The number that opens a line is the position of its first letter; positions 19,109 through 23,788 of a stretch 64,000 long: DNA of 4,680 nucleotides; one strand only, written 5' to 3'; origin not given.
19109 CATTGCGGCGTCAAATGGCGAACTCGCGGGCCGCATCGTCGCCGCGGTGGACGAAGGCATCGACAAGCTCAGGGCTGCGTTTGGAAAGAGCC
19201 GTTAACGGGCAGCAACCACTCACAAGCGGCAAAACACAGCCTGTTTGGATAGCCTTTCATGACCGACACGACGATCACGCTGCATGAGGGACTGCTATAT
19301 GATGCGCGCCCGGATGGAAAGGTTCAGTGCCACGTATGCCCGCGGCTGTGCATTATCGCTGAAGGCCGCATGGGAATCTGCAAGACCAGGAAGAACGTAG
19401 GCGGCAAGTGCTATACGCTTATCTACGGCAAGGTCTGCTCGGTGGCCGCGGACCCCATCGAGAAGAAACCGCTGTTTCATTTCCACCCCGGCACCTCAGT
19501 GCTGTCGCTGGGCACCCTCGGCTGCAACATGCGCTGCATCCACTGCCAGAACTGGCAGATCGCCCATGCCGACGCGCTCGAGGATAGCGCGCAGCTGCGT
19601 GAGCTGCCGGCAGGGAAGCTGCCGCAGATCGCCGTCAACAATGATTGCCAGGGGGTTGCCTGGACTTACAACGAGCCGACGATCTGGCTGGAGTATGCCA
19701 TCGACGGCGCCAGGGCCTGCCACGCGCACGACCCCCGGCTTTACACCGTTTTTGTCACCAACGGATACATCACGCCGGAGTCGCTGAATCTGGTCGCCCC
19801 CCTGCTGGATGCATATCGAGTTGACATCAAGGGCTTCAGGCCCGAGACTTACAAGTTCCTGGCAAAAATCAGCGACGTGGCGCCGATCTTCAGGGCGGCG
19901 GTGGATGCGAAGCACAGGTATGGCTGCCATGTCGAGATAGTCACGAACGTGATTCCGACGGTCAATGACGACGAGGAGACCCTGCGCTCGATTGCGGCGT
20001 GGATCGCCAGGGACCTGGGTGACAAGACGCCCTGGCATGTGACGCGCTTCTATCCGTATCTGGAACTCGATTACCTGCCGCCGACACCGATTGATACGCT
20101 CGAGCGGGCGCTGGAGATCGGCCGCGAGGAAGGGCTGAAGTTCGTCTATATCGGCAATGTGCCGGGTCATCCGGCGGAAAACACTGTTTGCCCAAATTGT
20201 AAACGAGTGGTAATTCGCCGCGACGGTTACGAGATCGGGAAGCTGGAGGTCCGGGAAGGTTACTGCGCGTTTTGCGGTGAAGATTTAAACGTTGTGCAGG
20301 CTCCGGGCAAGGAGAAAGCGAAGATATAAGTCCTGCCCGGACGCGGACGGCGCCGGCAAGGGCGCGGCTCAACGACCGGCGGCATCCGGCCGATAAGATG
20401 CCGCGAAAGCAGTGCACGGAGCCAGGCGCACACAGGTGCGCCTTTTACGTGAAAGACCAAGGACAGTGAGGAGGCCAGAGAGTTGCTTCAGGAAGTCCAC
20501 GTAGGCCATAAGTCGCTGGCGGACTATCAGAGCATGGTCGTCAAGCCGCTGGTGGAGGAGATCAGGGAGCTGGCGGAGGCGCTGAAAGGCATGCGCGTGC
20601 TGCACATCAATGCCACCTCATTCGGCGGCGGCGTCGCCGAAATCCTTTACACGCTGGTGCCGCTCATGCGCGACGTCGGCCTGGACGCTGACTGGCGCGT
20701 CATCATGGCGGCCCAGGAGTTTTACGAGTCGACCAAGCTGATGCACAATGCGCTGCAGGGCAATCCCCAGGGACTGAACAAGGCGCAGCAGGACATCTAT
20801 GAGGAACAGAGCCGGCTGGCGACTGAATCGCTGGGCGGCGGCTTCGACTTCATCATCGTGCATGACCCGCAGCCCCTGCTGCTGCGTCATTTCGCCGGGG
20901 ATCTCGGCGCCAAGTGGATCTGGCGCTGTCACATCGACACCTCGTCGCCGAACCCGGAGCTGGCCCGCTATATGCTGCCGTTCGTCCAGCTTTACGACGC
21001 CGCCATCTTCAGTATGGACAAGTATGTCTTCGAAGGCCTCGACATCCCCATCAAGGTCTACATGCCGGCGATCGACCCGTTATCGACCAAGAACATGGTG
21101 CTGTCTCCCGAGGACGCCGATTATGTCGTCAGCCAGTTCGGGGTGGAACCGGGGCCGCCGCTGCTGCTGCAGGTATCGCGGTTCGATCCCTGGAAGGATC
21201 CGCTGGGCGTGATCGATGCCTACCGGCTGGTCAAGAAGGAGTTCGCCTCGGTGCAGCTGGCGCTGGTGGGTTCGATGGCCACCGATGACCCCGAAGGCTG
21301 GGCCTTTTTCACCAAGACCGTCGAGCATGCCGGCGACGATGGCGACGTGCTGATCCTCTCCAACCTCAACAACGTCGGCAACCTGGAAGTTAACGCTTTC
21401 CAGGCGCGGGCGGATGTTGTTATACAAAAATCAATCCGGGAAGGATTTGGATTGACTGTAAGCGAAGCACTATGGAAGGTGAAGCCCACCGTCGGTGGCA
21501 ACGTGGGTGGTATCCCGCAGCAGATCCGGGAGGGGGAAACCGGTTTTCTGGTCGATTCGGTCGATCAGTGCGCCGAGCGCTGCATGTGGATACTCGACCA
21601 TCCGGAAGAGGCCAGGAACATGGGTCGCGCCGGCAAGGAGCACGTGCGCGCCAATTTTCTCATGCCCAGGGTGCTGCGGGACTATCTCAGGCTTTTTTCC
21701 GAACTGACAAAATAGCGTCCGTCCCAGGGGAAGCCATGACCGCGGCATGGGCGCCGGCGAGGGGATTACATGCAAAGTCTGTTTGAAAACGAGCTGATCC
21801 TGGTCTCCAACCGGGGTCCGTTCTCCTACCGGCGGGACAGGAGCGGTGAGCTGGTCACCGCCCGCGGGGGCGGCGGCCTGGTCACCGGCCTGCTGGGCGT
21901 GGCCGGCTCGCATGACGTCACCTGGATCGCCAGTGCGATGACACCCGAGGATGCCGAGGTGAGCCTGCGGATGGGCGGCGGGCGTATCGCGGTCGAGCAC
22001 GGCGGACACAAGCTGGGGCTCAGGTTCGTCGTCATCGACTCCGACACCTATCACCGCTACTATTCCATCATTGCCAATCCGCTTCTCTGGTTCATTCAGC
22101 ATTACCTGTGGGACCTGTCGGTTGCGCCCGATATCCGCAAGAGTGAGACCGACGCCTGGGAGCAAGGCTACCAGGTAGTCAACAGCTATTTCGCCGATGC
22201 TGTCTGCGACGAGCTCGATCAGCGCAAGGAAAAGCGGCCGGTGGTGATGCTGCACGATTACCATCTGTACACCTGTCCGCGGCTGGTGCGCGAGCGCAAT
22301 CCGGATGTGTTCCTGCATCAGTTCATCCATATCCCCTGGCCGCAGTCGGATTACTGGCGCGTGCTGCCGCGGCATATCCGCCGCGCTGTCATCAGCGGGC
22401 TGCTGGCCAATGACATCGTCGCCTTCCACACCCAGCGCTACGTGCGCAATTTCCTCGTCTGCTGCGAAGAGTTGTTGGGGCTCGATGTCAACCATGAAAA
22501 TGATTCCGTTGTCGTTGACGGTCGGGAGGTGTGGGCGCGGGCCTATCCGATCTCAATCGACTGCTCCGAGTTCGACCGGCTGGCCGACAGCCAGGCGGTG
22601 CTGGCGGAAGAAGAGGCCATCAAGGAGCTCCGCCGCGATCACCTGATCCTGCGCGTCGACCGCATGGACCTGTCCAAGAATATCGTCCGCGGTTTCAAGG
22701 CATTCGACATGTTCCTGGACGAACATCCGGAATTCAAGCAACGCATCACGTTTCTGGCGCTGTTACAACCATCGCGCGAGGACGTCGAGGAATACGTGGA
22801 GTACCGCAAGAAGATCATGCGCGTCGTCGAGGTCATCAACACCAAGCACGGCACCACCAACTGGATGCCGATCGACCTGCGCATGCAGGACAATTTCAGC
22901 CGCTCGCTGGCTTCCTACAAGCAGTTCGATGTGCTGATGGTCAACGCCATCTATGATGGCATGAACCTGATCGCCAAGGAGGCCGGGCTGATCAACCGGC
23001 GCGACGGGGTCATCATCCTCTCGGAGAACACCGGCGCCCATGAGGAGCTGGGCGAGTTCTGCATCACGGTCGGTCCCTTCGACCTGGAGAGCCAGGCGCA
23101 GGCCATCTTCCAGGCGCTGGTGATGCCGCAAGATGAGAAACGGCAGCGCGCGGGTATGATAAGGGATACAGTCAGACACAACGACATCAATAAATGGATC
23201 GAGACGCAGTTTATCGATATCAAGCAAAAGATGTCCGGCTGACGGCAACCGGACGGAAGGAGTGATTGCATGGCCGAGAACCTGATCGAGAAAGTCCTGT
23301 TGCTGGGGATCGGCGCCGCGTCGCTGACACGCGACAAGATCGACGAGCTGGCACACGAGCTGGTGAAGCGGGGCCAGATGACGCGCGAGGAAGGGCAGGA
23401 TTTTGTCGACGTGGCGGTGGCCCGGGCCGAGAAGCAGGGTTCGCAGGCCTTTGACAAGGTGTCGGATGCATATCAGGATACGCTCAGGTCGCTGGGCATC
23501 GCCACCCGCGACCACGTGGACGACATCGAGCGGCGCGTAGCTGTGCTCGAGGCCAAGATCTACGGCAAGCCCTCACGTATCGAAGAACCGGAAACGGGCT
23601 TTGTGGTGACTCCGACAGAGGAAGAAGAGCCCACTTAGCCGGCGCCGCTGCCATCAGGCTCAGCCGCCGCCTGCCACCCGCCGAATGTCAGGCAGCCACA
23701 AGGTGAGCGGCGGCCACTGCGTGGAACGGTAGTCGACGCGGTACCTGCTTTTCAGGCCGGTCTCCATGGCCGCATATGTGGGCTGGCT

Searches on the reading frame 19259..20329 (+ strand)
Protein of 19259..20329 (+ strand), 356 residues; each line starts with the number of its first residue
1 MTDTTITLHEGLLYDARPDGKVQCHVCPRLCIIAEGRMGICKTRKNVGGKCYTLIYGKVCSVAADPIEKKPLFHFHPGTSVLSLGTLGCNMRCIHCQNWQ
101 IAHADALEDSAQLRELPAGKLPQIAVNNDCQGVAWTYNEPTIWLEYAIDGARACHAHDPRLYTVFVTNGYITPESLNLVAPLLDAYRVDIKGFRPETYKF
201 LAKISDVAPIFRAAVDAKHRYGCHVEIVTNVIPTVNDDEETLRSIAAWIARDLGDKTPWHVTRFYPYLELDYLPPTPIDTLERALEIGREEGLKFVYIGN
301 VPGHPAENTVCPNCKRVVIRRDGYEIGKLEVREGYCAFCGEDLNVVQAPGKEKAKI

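Call 64: search_protein_families(library=pfam, proteins=[window:19259-20329:+], max_evalue=0.00001)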
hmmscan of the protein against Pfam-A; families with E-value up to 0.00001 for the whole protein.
window:19259-20329:+ (356 aa): 1 family
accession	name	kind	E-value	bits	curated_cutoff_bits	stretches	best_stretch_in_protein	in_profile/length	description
PF04055.27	Radical_SAM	-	2.9e-15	57.3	29.5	1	86-243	4-164/166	Radical SAM superfamily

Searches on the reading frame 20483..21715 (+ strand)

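Call 64: search_protein_families(library=pfam, proteins=[window:20483-21715:+], max_evalue=0.00001)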
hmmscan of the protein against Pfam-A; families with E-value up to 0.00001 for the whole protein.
window:20483-21715:+ (410 aa): 3 families
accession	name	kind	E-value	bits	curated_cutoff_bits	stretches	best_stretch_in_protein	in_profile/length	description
PF21269.3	TreT_GT1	-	3.4e-49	166.6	27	1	41-182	1-143/144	Trehalose synthase, N-terminal domain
PF00534.26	Glycos_transf_1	-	1.6e-23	83.5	26.4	1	221-386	11-171/172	Glycosyl transferases group 1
PF13692.12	Glyco_trans_1_4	-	4.3e-14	53.4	27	1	226-372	2-141/142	Glycosyl transferases group 1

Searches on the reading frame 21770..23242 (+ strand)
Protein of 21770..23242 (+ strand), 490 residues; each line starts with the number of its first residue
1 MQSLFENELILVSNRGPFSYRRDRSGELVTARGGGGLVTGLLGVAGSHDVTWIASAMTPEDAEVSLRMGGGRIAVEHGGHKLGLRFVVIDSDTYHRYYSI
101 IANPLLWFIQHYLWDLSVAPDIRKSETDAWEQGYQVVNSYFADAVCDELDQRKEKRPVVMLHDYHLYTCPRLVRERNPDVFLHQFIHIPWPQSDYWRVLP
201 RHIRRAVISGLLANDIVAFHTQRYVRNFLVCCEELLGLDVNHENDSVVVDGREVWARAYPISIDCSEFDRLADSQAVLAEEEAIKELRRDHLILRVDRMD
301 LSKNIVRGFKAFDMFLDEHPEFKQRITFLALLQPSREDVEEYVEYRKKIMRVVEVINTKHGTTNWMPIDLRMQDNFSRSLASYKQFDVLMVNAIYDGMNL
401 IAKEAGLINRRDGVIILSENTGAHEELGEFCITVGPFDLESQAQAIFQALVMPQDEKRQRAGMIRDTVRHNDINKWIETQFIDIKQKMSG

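Call 64: search_protein_families(library=pfam, proteins=[window:21770-23242:+], max_evalue=0.00001)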
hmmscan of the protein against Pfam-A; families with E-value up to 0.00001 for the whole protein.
window:21770-23242:+ (490 aa): 1 family
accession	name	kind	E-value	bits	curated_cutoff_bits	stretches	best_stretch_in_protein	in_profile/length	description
PF00982.27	Glyco_transf_20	-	2.8e-117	392.8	32.5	1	8-485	2-472/473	Glycosyltransferase family 20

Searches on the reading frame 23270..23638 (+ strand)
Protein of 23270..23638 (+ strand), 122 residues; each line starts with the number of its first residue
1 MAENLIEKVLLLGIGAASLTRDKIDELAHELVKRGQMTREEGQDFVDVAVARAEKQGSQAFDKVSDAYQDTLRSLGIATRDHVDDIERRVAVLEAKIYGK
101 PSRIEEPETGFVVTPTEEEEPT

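Call 64: search_protein_families(library=pfam, proteins=[window:23270-23638:+], max_evalue=0.00001)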
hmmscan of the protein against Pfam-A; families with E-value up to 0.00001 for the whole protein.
window:23270-23638:+ (122 aa): 1 family
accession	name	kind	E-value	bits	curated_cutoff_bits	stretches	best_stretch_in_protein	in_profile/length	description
PF05597.16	Phasin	-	9.9e-08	32.5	28.8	0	8-96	17-120/126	Poly(hydroxyalcanoate) granule associated protein (phasin)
